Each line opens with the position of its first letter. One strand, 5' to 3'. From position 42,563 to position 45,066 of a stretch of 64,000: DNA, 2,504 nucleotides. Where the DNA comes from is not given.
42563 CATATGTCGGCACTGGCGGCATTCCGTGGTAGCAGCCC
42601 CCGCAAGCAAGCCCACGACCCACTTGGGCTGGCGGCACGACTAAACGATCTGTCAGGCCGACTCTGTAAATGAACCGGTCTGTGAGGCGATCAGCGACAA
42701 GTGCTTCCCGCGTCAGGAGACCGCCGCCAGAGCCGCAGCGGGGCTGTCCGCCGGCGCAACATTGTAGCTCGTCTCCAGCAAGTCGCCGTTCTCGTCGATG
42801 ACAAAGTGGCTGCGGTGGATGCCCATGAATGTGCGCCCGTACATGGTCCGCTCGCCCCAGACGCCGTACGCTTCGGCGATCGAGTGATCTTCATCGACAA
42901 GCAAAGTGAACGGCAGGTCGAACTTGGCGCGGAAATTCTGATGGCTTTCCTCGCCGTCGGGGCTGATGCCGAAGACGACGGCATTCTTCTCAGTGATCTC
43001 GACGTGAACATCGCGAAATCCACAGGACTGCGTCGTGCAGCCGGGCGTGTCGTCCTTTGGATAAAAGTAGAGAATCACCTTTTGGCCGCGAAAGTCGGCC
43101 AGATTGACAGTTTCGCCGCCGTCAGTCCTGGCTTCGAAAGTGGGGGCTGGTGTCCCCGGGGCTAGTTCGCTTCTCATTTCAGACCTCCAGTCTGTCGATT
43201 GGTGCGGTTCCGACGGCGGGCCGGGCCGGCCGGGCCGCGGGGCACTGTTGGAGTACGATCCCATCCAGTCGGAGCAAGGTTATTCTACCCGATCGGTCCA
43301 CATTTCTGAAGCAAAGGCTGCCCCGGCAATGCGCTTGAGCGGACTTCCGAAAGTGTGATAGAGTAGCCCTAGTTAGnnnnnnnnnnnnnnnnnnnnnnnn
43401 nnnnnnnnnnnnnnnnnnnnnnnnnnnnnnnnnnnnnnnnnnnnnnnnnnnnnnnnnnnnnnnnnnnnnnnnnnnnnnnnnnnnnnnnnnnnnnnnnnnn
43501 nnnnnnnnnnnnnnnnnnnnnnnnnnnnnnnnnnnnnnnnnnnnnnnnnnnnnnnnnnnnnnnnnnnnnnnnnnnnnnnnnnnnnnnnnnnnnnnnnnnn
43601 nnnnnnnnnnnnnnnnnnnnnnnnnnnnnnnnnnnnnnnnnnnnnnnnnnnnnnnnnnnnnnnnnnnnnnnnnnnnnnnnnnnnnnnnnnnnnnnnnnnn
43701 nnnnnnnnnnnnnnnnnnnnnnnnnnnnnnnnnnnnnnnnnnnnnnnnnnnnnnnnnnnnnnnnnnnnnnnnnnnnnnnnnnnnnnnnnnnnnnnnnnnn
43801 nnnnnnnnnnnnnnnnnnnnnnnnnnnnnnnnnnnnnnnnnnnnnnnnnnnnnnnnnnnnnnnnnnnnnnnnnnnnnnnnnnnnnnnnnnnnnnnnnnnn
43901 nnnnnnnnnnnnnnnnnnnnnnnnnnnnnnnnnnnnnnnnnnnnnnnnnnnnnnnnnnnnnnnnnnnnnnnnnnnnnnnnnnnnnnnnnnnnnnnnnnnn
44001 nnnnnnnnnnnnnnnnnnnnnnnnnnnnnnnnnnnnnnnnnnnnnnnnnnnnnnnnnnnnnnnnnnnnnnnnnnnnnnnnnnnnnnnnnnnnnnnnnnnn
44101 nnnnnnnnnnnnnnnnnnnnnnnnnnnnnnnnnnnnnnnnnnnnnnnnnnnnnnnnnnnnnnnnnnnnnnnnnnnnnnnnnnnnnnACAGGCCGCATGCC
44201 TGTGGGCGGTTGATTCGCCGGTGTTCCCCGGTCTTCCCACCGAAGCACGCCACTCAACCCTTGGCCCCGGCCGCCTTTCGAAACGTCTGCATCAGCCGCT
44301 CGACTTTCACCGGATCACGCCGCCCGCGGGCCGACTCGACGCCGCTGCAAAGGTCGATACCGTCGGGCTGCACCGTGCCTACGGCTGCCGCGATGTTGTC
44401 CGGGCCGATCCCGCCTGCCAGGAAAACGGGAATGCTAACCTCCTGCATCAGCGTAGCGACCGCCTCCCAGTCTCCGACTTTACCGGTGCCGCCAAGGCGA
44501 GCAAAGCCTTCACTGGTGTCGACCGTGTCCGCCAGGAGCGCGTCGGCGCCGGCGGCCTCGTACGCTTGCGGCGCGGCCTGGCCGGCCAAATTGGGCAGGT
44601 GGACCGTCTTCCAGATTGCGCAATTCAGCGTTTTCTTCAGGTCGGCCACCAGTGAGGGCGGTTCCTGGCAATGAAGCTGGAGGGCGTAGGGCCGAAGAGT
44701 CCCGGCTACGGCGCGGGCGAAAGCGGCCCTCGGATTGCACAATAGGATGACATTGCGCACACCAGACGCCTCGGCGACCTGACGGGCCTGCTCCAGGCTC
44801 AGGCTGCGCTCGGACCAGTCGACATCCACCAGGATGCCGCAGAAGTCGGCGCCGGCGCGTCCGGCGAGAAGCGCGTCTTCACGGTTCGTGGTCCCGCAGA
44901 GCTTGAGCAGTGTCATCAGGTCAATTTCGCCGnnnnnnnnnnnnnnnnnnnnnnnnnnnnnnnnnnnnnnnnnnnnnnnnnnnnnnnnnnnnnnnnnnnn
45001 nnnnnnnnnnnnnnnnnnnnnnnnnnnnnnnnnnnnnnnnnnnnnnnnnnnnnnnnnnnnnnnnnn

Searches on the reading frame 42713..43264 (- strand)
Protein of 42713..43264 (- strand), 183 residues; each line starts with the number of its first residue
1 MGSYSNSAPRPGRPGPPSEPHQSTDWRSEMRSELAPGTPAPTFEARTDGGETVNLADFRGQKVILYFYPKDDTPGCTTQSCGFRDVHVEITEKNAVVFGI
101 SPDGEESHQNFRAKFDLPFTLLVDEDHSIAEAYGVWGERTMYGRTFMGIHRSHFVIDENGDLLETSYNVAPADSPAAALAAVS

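Call 97: search_protein_families(library=pfam, proteins=[window:42713-43264:-], max_evalue=0.0001)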
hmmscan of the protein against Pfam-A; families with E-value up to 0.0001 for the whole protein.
window:42713-43264:- (183 aa): 2 families
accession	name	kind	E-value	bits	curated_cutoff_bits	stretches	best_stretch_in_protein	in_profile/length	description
PF00578.27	AhpC-TSA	-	6.9e-39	133.1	26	1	36-162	1-121/124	AhpC/TSA family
PF08534.16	Redoxin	-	6.8e-22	78.3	26.6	1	36-172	2-138/148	Redoxin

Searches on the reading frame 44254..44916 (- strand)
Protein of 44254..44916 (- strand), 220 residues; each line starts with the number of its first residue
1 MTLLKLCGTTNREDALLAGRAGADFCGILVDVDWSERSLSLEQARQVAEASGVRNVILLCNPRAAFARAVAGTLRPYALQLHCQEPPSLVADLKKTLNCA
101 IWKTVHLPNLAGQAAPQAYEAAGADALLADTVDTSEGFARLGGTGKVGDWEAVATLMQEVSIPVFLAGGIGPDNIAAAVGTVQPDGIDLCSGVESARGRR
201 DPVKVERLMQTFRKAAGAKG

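Call 97: search_protein_families(library=pfam, proteins=[window:44254-44916:-], max_evalue=0.0001)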
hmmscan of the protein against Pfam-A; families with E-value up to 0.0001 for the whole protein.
window:44254-44916:- (220 aa): 1 family
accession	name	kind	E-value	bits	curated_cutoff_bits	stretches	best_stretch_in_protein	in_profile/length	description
PF00697.28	PRAI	-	1.4e-27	97.1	22.7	1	5-210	2-192/193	N-(5'phosphoribosyl)anthranilate (PRA) isomerase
